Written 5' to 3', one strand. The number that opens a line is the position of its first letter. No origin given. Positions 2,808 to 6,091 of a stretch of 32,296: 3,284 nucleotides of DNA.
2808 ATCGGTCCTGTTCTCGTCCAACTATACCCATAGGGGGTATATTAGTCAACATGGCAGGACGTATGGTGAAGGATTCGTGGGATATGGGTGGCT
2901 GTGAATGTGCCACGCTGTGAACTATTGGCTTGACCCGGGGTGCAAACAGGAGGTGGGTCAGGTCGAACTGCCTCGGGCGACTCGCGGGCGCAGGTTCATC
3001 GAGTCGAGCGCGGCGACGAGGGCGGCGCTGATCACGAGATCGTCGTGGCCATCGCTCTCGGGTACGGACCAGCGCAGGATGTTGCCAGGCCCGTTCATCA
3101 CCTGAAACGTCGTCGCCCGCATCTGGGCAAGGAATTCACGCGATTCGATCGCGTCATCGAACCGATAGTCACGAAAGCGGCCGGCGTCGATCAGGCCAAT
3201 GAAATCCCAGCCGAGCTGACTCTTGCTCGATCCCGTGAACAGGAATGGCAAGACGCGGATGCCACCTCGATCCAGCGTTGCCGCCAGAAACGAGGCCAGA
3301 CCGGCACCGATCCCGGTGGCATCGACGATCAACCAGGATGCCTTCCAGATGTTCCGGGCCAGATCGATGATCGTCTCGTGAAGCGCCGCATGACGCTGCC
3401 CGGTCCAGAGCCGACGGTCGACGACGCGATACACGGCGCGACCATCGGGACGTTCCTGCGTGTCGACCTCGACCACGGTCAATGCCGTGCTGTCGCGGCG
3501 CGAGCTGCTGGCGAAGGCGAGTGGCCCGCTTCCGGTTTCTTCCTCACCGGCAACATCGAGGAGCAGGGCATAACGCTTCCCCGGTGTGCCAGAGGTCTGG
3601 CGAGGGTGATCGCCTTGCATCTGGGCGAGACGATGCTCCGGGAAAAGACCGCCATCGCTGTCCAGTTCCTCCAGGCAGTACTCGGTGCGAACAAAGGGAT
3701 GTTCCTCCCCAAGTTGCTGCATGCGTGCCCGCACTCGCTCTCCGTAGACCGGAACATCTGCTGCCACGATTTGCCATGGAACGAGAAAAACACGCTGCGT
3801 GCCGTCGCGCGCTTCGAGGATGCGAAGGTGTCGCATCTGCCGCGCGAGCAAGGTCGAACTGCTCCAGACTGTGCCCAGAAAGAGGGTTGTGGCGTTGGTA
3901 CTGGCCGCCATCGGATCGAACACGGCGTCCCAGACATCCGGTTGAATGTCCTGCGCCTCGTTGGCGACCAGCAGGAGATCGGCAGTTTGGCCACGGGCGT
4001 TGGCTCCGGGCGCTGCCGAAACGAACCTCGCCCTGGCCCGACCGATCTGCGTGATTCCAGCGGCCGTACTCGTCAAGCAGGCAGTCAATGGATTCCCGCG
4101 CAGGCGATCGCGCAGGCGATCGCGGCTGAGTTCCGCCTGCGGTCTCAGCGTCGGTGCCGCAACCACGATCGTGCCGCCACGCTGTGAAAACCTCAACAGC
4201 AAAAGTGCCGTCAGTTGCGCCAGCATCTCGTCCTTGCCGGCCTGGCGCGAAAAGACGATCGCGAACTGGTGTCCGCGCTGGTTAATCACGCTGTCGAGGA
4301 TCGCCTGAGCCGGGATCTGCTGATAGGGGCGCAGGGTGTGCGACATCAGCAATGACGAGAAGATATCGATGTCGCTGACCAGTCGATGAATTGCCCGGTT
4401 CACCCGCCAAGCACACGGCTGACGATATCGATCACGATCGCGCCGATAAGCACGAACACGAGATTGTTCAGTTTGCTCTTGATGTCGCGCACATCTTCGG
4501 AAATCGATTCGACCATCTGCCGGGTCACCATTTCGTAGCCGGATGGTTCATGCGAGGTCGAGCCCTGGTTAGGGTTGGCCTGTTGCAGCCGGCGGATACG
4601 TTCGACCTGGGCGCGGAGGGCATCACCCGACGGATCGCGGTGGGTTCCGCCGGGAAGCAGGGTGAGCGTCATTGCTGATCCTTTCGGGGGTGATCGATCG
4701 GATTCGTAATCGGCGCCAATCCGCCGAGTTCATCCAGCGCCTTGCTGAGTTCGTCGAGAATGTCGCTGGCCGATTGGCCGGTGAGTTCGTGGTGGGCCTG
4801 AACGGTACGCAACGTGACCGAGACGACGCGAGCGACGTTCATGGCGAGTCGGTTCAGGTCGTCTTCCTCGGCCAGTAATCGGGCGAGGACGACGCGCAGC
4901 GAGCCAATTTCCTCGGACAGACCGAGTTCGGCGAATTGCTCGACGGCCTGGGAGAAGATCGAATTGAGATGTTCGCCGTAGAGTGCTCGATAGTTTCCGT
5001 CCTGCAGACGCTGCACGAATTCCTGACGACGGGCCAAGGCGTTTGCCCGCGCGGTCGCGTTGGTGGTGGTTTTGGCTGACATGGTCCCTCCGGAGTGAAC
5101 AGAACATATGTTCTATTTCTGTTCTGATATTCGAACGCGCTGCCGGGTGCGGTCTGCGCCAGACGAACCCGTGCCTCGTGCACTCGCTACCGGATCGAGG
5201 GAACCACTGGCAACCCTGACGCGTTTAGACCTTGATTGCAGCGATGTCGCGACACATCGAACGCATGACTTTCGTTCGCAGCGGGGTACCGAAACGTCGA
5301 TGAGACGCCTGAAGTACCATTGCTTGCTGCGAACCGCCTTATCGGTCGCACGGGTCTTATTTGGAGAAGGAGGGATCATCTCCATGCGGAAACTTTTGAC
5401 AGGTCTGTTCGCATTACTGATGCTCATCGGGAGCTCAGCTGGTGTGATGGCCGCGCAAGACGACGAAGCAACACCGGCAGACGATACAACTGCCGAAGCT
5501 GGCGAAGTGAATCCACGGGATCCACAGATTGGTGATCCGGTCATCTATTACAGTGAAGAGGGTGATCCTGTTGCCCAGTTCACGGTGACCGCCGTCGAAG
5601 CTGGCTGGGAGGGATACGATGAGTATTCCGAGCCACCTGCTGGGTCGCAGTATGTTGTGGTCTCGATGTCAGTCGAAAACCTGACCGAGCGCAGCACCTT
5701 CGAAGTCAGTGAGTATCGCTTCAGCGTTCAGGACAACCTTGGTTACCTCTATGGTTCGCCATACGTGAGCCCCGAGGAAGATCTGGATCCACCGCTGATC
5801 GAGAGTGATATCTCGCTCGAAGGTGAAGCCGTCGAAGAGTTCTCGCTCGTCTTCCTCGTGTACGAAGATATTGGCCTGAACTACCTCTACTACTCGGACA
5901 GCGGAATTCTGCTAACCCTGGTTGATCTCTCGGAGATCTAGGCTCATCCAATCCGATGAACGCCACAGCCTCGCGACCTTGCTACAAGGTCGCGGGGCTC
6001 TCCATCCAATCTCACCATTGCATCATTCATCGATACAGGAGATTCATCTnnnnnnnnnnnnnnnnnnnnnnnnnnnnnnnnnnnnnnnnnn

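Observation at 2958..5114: SOS-box-fronted, translationally coupled trio: helical protein, tail-anchored coiled-coil protein, orphan TerL-like ATPase/nuclease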

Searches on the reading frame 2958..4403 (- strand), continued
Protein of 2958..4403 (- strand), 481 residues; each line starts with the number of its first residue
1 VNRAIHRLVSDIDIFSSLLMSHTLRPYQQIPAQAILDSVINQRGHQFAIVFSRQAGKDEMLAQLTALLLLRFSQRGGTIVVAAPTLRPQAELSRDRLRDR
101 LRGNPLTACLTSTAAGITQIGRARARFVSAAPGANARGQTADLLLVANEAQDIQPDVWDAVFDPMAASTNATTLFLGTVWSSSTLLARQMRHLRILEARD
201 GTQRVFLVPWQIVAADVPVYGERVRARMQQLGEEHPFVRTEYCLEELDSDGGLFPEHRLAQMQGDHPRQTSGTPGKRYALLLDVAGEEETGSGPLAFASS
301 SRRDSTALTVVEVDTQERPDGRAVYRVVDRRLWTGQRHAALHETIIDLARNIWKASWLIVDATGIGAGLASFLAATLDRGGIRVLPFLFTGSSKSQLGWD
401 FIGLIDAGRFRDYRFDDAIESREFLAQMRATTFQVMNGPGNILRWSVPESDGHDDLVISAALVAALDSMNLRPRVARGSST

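Call 92: fold_search(model_id=the predicted structure, library=viral)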
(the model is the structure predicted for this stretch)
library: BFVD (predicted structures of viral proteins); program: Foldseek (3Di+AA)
matches with E <= 10: 1103; with E <= 0.001: 213
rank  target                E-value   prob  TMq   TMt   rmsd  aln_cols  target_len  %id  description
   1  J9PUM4                2.4e-23  1.00  0.45  0.42  16.7       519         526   20  Putative terminase large subunit [Bacillus phage BCD7]
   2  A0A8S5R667            1.2e-18  1.00  0.40  0.32  19.3       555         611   13  Terminase [Ackermannviridae sp. ctaCq7]
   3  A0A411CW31            6.8e-17  1.00  0.41  0.47  17.7       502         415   20  (no name in the UniProt tables at hand)
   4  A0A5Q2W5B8            1.3e-16  1.00  0.43  0.41  19.0       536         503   16  (no name in the UniProt tables at hand)
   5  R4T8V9                1.5e-16  1.00  0.41  0.45  16.9       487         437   16  Terminase large subunit [Halogranum tailed virus 1]
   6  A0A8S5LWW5            1.5e-15  1.00  0.36  0.15  18.1       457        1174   20  Hom-end-associated Hint [Myoviridae sp. ctZgq1]
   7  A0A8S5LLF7            4.3e-15  1.00  0.41  0.33  20.9       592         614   12  Large terminase [Siphoviridae sp. ctKcB20]
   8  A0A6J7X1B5            6.9e-15  1.00  0.27  0.32  20.9       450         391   17  Terminase-like family [uncultured Caudovirales phage]
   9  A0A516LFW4            9.9e-15  1.00  0.38  0.35  16.6       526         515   17  (no name in the UniProt tables at hand)
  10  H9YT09                1.3e-14  1.00  0.43  0.44  16.9       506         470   15  (no name in the UniProt tables at hand)
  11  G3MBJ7                1.3e-14  1.00  0.45  0.40  18.8       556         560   18  Gp1 [Bacillus phage G]
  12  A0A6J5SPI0            2.0e-14  1.00  0.37  0.37  15.7       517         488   15  COG4626 Phage terminase-like protein, large subunit [uncultured Caudovirales phage]
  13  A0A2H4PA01            2.7e-14  1.00  0.39  0.36  14.9       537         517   18  Terminase large subunit [Gordonia phage Gustav]
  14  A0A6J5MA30            5.0e-14  1.00  0.41  0.32  21.2       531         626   15  DEXDc domain containing protein [uncultured Caudovirales phage]
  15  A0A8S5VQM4            6.0e-14  1.00  0.43  0.47  15.0       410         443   13  (no name in the UniProt tables at hand)
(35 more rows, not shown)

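Call 94: search_solved_structures(query=L087:10001-11875:+, max_evalue=1)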
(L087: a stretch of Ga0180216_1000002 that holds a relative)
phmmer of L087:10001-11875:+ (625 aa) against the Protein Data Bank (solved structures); distinct sequences matched with E-value up to 1: 6.
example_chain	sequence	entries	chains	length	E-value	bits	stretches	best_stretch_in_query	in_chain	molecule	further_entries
8e1p_E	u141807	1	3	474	0.81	11.1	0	430-502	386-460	BG505-SOSIP.v4.1-GT1.2gp120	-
5w6d_G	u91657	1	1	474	0.81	11.1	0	430-502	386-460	BG505-SOSIP.v4.1-GT1-N137A gp120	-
7ugo_A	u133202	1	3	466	0.89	11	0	430-489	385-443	Envelope glycoprotein gp120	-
7ugp_A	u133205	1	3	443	0.89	11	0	431-489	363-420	Envelope glycoprotein gp120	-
8sw3_A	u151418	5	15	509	0.9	10.9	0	430-502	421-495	BG505 GT1.1 SOSIP gp120 | GT1.1 v4.1 SOSIP gp120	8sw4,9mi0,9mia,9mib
7ugn_A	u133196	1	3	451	0.92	10.9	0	431-489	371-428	Envelope glycoprotein gp120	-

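Call 95: search_solved_structures(query=L087:12739-13734:+, max_evalue=1)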
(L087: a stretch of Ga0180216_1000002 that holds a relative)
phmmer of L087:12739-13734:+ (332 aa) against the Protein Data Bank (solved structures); distinct sequences matched with E-value up to 1: 6.
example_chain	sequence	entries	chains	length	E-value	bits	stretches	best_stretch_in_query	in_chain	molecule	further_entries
3nqo_A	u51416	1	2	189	0.033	16.2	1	10-91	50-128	MarR-family transcriptional regulator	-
5wzq_A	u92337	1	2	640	0.15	14.1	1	237-280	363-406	Alpha-N-acetylgalactosaminidase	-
5wzn_A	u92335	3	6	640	0.27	13.2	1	237-280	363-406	Alpha-N-acetylgalactosaminidase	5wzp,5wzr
7agm_A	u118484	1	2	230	0.32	12.9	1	184-236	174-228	N-acetylmuramoyl-L-alanine amidase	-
2jzd_A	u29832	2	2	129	0.39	12.6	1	187-250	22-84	Replicase polyprotein 1ab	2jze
2jzf_A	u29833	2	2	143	0.55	12.2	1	187-250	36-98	Replicase polyprotein 1ab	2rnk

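Call 96: search_solved_structures(query=L022:7584-8036:+, max_evalue=1)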
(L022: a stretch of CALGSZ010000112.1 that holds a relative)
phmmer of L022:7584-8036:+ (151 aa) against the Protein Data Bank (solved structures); distinct sequences matched with E-value up to 1: 2.
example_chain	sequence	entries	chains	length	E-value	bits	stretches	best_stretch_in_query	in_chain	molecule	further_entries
7vrs_A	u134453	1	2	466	0.26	14.8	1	37-105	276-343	Type I modular polyketide synthase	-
7vt1_A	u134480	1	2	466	0.35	14.4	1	37-105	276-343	Type I modular polyketide synthase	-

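Call 98: search_dna_similar(query=window:2958-4403:-, collection=plasmids, mode=protein, max_evalue=1e-10, max_rows=10)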
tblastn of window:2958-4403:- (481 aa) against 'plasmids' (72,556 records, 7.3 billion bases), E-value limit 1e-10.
No match.

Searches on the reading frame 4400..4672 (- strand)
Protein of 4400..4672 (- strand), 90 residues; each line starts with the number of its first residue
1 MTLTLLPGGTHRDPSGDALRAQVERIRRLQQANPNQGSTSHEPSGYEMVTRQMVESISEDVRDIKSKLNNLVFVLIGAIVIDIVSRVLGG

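Call 3: search_protein_families(library=pfam, proteins=[window:4400-4672:-], max_evalue=1)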
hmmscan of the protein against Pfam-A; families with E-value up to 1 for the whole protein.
window:4400-4672:- (90 aa): 0 families

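Call 4: search_protein_families(library=phrogs, proteins=[window:4400-4672:-], max_evalue=1)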
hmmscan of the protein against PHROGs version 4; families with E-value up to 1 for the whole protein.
window:4400-4672:- (90 aa): 2 families
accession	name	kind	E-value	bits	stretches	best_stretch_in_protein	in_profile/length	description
phrog_28059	-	unknown function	0.14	12.9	1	74-89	2-17/40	-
phrog_11825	-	unknown function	0.15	13.1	1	4-28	21-45/62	-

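Call 87: search_protein_families(library=padloc, proteins=[window:4400-4672:-], max_evalue=0.01)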
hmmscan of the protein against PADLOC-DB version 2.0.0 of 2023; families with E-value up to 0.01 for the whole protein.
window:4400-4672:- (90 aa): 0 families

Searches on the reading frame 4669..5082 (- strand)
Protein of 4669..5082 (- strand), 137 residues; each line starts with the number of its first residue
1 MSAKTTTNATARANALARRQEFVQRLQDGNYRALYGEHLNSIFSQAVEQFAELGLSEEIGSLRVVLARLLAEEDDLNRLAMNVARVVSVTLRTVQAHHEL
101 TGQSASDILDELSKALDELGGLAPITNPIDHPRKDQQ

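Call 3: search_protein_families(library=pfam, proteins=[window:4669-5082:-], max_evalue=1)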
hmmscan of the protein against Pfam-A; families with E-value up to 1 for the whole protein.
window:4669-5082:- (137 aa): 1 family
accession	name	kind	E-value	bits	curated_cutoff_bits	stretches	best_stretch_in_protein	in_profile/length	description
PF11130.14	TraC_F_IV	-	0.098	12.1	28.1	1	24-112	78-169/375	TraC protein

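Call 4: search_protein_families(library=phrogs, proteins=[window:4669-5082:-], max_evalue=1)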
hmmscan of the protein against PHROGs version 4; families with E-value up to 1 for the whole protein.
window:4669-5082:- (137 aa): 2 families
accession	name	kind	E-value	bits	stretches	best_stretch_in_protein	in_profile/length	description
phrog_6333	-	unknown function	0.14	13.7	0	88-123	61-95/98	-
phrog_34288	-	unknown function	0.3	12.4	1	75-115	71-110/110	-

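Call 71: search_protein_families(library=phrogs, alignment_id=A2, max_evalue=0.01)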
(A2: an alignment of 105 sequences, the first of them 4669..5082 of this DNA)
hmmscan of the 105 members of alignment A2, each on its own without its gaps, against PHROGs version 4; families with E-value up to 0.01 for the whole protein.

A. member 1, window:4669-5082:- (137 aa): 0 families

B. families by the number of members that match (of 105 scanned): 6 families
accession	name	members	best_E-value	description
phrog_144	-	4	0.0022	HNH endonuclease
phrog_3678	-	1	0.00025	-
phrog_13908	-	1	0.0015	-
phrog_18063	-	1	0.0057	-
phrog_25937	-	1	0.0061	-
phrog_565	-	1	0.0092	holin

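Call 72: search_protein_families(library=pfam, alignment_id=A2, max_evalue=0.01)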
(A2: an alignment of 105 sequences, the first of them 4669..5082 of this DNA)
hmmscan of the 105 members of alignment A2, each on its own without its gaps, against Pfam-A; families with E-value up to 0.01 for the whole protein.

A. member 1, window:4669-5082:- (137 aa): 0 families

B. families by the number of members that match (of 105 scanned): 10 families
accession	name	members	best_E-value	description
PF24906.1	Zf_WRKY19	5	1.8e-05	WRKY19 zinc finger domain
PF23153.1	Aip3p_Bud6_N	3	0.0012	Aip3p/Bud6 N-terminal domain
PF10779.14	XhlA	2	0.0013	Haemolysin XhlA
PF19114.6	EsV_1_7_cys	2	0.0033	EsV-1-7 cysteine-rich motif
PF18816.7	Importin_rep_5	1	0.0027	Importin repeat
PF23809.1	Phage_holin_9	1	0.004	Bacteriophage holin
PF21848.1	DUF6907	1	0.0069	Domain of unknown function (DUF6907)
PF10135.14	Rod-binding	1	0.0078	Rod binding protein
PF16331.10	TolA_bind_tri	1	0.0079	TolA binding protein trimerisation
PF04992.19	RNA_pol_Rpb1_6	1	0.01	RNA polymerase Rpb1, domain 6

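Call 81: find_homologous_proteins(query=window:4669-5082:-, max_evalue=0.001)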
Query window:4669-5082:- (137 aa): 14 proteins with E <= 0.001 among 227 candidates.
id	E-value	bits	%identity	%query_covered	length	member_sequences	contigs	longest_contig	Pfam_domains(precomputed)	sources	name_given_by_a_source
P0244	1.4e-79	282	100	100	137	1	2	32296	-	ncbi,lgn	ncbi:MAG: hypothetical protein WKF81_00220 [Thermomicrobiales bacterium]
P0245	3.3e-64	233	86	100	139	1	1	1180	-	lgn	-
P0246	7.1e-45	170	71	86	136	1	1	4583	-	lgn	-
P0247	1.0e-41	160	61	93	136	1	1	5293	-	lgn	-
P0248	1.8e-32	130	58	77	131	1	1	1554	-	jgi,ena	-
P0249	1.0e-10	60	48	60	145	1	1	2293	-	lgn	-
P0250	1.2e-8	54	44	61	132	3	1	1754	-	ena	-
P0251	1.7e-8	53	49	49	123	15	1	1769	-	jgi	-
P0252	2.1e-8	53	49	49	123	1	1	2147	-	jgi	-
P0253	2.3e-8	53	49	49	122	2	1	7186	-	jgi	jgi:hypothetical protein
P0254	2.7e-8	52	50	48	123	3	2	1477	-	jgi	jgi:hypothetical protein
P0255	3.0e-8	52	49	49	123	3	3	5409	-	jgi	jgi:hypothetical protein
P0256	1.0e-7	51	50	48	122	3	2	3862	-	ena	-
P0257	7.4e-7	48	39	73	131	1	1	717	-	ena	-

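Call 87: search_protein_families(library=padloc, proteins=[window:4669-5082:-], max_evalue=0.01)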
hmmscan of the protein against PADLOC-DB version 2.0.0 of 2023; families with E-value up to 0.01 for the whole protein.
window:4669-5082:- (137 aa): 1 family
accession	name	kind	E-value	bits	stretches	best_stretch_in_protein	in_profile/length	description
PDLC02692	Orf5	-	0.0032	14.2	1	32-115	314-388/558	Orf5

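Call 88: predict_structure(alignment_id=A3)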
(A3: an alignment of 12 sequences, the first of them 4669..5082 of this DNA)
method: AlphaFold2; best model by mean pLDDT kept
length: 137 residues; sequences in the alignment: 12
mean_pLDDT: 56.6   pTM: 0.37
mean pLDDT of the five models: 56.6, 51.4, 50.4, 49.6, 48.7
residues with pLDDT >= 90: 0; 70-90: 12; 50-70: 94; < 50: 31
segments of 3 or more residues with pLDDT < 50: 1-6, 120-137
pLDDT, mean of each block of 10 residues (from residue 1): 48 53 52 55 64 64 69 68 70 64 54 54 36 34
secondary structure, 60 per line:
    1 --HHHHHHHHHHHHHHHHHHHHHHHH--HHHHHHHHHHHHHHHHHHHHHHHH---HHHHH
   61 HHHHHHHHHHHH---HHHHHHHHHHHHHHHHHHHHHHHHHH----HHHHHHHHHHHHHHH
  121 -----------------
elements in order: H3-26 H29-52 H56-72 H76-101 H106-120

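Call 91: fold_search(model_id=the predicted structure, library=viral)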
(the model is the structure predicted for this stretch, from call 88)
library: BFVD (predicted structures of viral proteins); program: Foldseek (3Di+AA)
matches with E <= 10: 190; with E <= 0.001: 0
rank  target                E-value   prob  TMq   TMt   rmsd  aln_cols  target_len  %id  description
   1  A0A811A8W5            5.7e-01  0.14  0.24  0.14  20.7       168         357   14  (no name in the UniProt tables at hand)
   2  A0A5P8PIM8            8.1e-01  0.28  0.29  0.42  10.6        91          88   18  (no name in the UniProt tables at hand)
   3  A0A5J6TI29            8.1e-01  0.12  0.24  0.20  13.0       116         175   12  DNA binding protein [Arthrobacter phage TripleJ]
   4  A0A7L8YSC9            9.7e-01  0.16  0.28  0.18  12.4       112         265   19  RNA silencing suppressor [Miscanthus yellow fleck virus]
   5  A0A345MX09            1.0e+00  0.13  0.26  0.16  27.6       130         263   15  (no name in the UniProt tables at hand)
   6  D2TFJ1                1.1e+00  0.20  0.27  0.36   7.2        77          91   14  (no name in the UniProt tables at hand)
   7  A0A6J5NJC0            1.3e+00  0.20  0.29  0.43   9.7        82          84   16  Uncharacterized protein [uncultured Caudovirales phage]
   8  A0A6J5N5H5            1.3e+00  0.15  0.28  0.37  11.7        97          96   14  Holin [uncultured Caudovirales phage]
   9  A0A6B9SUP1            1.5e+00  0.10  0.24  0.28  21.2       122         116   15  Uncharacterized protein [Acinetobacter phage vB_AbaM_Lazarus]
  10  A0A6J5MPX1            1.7e+00  0.23  0.30  0.40   6.1        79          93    5  Uncharacterized protein [uncultured Caudovirales phage]
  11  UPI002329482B         1.7e+00  0.10  0.23  0.31   9.4        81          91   22  (no name look-up for this kind of identifier)
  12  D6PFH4                1.7e+00  0.06  0.20  0.13  26.5       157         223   13  (no name in the UniProt tables at hand)
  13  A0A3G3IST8            1.8e+00  0.06  0.19  0.10  35.6       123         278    9  (no name in the UniProt tables at hand)
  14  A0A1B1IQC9            1.9e+00  0.06  0.20  0.15  18.6       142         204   16  (no name in the UniProt tables at hand)
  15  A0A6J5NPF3            2.0e+00  0.16  0.28  0.46   8.7        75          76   11  Uncharacterized protein [uncultured Caudovirales phage]
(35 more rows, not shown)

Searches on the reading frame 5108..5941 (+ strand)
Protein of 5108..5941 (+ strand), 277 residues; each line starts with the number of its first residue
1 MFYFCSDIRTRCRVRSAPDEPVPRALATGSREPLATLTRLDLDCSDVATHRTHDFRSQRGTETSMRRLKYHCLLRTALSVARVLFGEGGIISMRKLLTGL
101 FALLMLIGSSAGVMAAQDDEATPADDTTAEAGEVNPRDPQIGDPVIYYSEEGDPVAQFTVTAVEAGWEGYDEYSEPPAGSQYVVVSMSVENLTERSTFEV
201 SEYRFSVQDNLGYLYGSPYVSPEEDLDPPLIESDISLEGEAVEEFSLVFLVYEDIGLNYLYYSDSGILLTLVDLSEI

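Call 18: search_protein_families(library=pfam, proteins=[window:5108-5941:+], max_evalue=0.001)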
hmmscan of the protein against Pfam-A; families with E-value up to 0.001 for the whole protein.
window:5108-5941:+ (277 aa): 1 family
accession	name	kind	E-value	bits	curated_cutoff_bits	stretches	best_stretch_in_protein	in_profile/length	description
PF11611.13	DUF4352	-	3.7e-07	30.9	25.9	1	156-230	12-82/122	Domain of unknown function (DUF4352)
